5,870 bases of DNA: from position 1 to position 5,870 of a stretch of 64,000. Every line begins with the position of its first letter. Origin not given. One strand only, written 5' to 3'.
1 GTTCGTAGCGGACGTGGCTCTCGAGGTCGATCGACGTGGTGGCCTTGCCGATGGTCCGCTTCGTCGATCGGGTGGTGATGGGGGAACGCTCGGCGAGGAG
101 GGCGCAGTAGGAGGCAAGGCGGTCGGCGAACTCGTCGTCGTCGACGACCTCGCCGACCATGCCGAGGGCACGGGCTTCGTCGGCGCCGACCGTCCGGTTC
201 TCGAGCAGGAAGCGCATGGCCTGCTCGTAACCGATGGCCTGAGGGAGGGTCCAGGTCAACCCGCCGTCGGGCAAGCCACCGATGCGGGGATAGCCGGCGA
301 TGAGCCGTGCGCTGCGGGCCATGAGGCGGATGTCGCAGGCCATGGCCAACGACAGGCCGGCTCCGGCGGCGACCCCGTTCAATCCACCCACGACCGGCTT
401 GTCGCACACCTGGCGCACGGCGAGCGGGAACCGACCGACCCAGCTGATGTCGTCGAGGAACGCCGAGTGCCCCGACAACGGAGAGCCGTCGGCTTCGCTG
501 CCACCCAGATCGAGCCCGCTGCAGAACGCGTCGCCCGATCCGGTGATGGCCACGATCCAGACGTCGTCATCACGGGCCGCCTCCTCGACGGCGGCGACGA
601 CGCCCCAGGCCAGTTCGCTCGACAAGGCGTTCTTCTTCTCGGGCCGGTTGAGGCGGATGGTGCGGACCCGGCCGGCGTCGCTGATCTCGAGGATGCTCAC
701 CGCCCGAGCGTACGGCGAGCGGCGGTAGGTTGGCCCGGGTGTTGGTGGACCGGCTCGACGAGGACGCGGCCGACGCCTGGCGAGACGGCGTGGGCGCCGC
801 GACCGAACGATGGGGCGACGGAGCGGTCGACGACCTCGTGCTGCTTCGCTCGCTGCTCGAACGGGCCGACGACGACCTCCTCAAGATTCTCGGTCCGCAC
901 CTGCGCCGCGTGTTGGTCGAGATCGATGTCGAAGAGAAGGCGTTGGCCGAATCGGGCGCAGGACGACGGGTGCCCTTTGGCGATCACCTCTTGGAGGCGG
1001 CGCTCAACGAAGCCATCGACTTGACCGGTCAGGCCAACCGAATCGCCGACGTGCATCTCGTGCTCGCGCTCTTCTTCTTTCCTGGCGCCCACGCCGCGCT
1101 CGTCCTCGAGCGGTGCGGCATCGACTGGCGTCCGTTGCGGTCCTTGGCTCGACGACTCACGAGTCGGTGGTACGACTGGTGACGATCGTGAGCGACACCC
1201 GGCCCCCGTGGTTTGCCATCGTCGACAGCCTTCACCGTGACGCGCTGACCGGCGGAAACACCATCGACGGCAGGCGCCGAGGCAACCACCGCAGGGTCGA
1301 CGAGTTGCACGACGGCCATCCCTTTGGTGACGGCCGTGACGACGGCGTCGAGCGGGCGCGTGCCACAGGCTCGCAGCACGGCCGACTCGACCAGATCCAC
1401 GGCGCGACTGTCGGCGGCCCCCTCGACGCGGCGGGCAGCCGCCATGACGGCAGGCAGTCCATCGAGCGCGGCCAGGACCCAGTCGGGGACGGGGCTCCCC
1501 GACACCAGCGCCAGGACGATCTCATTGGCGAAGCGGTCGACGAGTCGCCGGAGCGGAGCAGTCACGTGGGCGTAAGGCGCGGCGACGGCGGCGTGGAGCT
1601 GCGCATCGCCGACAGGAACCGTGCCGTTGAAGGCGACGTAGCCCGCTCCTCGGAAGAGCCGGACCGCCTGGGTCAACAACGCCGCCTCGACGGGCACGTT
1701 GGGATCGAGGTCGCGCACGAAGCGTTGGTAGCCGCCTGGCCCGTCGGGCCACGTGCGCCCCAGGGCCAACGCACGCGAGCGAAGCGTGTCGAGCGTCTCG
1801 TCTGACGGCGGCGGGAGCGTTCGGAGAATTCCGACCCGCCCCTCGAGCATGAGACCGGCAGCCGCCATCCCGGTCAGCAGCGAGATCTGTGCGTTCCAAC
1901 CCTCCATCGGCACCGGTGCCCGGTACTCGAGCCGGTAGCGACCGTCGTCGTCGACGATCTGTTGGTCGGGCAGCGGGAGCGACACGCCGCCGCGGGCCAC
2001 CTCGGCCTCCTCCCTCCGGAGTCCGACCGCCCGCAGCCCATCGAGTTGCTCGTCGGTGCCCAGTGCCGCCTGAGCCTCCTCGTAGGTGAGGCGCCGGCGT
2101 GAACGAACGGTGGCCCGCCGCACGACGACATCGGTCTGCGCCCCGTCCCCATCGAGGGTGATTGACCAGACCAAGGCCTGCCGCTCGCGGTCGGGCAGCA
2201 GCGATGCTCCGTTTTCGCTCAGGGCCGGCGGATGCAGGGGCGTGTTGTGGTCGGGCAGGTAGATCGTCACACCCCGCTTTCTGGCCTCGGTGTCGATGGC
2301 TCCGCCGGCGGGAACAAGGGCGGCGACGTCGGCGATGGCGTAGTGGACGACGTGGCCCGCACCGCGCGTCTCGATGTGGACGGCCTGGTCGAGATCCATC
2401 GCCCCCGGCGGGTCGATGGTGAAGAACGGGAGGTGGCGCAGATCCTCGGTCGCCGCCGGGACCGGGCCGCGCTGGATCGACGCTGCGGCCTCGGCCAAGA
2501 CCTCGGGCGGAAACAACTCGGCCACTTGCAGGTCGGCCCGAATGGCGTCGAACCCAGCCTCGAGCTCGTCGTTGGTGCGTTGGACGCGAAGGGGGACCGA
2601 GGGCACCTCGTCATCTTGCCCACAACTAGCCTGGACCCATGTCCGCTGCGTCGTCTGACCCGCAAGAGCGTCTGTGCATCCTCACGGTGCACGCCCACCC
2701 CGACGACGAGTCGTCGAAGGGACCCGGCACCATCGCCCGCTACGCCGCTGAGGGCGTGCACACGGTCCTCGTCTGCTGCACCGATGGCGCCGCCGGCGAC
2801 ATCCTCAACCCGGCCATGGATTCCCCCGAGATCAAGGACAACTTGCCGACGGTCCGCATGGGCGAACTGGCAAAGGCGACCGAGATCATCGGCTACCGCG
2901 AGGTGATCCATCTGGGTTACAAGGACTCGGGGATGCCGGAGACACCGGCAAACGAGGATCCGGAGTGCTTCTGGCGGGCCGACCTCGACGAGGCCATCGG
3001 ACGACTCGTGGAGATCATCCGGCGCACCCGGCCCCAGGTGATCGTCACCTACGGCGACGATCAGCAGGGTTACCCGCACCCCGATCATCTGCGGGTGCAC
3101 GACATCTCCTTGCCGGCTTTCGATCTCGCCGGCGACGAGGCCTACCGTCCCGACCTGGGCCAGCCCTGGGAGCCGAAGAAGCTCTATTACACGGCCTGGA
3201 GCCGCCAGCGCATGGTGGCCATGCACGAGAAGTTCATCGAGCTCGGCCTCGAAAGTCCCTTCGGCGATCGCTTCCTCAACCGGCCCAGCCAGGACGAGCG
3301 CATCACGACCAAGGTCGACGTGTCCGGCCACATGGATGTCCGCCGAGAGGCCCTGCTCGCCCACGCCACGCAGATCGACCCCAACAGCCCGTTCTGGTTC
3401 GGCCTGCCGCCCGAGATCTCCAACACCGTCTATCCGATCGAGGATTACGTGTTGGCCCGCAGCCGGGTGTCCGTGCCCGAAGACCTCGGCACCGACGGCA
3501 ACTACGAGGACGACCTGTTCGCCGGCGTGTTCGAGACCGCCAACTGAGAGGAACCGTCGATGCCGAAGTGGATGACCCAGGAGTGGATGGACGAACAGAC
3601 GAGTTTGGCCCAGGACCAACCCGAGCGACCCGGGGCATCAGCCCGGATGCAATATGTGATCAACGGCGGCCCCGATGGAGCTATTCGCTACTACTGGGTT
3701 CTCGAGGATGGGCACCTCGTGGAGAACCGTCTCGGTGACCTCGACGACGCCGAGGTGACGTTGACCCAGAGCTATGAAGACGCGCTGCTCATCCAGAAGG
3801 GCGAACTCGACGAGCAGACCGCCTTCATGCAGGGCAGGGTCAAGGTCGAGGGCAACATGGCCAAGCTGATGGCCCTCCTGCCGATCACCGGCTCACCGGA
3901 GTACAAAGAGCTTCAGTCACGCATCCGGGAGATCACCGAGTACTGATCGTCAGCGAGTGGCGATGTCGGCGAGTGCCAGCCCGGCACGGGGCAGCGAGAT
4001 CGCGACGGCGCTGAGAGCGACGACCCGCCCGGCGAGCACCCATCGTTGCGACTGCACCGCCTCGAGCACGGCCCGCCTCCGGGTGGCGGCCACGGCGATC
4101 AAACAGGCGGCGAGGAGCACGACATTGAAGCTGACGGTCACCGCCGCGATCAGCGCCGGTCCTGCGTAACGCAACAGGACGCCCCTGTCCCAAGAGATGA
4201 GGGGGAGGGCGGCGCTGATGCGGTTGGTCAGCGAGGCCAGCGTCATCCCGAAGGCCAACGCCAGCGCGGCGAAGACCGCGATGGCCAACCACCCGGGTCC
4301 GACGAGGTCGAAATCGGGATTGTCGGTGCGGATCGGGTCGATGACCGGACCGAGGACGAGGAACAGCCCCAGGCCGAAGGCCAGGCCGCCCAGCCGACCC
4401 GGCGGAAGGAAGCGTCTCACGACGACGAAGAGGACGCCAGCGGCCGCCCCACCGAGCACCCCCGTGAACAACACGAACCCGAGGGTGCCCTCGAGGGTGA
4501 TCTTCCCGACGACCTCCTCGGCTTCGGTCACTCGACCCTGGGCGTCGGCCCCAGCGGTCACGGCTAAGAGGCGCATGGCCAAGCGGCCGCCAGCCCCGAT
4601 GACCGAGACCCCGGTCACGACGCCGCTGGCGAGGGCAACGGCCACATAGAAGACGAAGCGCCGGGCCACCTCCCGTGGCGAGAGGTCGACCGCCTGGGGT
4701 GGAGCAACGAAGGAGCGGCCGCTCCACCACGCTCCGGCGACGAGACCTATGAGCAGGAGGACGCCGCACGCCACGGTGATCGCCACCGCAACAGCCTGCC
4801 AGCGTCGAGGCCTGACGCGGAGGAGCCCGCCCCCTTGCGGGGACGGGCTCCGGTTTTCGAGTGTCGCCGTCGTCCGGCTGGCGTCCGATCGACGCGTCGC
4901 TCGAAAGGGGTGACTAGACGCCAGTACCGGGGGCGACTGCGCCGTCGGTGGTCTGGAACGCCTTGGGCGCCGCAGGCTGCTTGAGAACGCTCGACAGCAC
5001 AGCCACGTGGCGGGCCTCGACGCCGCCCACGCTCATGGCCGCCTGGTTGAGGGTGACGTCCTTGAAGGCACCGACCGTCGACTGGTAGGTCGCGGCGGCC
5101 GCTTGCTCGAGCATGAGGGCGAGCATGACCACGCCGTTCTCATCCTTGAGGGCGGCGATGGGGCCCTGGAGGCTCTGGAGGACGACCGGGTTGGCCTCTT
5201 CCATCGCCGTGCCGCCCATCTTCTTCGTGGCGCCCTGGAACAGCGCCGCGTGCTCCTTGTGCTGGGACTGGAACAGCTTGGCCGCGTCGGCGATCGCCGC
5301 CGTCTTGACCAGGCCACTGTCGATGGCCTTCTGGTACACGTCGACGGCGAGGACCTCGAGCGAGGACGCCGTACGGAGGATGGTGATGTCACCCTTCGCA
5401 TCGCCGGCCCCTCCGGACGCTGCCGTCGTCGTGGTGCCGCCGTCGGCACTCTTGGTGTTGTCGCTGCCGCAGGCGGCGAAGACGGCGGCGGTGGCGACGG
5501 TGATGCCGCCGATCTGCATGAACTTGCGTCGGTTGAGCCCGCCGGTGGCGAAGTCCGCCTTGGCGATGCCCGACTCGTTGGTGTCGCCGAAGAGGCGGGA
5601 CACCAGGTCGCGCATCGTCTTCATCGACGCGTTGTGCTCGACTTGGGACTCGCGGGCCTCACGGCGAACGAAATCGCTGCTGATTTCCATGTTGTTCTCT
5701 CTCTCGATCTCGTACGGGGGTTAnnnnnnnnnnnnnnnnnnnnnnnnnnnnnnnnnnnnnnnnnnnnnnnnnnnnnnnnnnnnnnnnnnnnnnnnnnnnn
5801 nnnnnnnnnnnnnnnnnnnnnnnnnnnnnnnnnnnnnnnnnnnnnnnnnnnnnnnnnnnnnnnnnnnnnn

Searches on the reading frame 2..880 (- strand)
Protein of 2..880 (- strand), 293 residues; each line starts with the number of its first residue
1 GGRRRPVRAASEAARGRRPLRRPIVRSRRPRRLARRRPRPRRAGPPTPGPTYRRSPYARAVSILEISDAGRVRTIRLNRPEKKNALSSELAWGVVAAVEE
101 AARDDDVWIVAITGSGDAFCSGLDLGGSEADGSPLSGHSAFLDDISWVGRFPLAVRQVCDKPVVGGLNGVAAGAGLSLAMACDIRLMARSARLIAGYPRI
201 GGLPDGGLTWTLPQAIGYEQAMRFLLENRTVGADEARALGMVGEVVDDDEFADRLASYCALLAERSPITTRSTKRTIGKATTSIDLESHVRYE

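Call 86: search_protein_families(library=pfam, proteins=[window:2-880:-], max_evalue=0.000001)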
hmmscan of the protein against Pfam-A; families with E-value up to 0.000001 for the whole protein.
window:2-880:- (293 aa): 2 families
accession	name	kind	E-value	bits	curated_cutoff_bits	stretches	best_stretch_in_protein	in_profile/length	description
PF00378.25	ECH_1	-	3.9e-39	134.9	27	1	72-282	6-210/251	Enoyl-CoA hydratase/isomerase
PF16113.10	ECH_2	-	1.8e-18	67.6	27.2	1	72-260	1-186/335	Enoyl-CoA hydratase/isomerase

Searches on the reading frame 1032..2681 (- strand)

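Call 86: search_protein_families(library=pfam, proteins=[window:1032-2681:-], max_evalue=0.000001)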
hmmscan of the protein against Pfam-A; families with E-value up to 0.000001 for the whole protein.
window:1032-2681:- (550 aa): 2 families
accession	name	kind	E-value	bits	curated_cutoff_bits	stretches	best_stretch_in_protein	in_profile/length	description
PF00773.25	RNB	-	4.8e-46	158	29.3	1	79-392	2-323/326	RNB domain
PF18614.7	RNase_II_C_S1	-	4.9e-07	29.9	26.6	0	445-484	4-43/59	RNase II-type exonuclease C-terminal S1 domain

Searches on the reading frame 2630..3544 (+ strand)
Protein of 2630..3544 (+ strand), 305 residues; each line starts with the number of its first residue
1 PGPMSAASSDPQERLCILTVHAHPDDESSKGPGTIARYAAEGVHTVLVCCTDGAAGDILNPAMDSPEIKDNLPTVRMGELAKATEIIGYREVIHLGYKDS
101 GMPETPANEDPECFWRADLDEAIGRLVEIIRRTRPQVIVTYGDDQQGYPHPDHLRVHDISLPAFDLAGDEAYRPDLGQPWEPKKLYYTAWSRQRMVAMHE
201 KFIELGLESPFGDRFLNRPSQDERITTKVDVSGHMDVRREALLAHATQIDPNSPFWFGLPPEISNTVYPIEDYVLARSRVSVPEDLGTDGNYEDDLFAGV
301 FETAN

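Call 86: search_protein_families(library=pfam, proteins=[window:2630-3544:+], max_evalue=0.000001)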
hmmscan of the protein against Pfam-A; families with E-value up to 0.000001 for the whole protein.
window:2630-3544:+ (305 aa): 1 family
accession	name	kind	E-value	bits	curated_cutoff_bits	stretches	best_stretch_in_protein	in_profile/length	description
PF02585.22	PIG-L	-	1.6e-28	100.2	28.2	1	18-161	1-126/129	GlcNAc-PI de-N-acetylase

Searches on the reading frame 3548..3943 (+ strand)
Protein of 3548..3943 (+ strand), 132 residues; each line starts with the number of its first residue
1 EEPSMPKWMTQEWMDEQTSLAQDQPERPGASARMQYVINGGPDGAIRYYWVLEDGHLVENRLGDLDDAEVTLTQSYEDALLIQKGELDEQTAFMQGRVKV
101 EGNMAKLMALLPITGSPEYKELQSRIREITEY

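Call 86: search_protein_families(library=pfam, proteins=[window:3548-3943:+], max_evalue=0.000001)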
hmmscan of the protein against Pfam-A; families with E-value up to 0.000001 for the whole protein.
window:3548-3943:+ (132 aa): 1 family
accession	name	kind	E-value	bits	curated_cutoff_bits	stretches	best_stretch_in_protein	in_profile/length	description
PF02036.22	SCP2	-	1.8e-11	44.7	21.3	1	32-110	21-96/101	SCP-2 sterol transfer family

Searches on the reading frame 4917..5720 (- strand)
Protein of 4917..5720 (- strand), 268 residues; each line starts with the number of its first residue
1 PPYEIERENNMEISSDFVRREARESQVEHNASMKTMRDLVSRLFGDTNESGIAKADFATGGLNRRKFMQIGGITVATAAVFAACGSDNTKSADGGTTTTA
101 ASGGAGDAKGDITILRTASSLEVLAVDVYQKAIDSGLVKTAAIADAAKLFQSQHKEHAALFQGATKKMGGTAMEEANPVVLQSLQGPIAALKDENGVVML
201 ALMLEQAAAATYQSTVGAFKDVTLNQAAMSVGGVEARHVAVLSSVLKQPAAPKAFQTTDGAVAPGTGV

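Call 86: search_protein_families(library=pfam, proteins=[window:4917-5720:-], max_evalue=0.000001)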
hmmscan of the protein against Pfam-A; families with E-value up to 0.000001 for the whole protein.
window:4917-5720:- (268 aa): 1 family
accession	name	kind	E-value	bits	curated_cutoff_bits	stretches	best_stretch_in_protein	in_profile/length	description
PF13668.12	Ferritin_2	-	4.9e-18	66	24.7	1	110-247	1-137/138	Ferritin-like domain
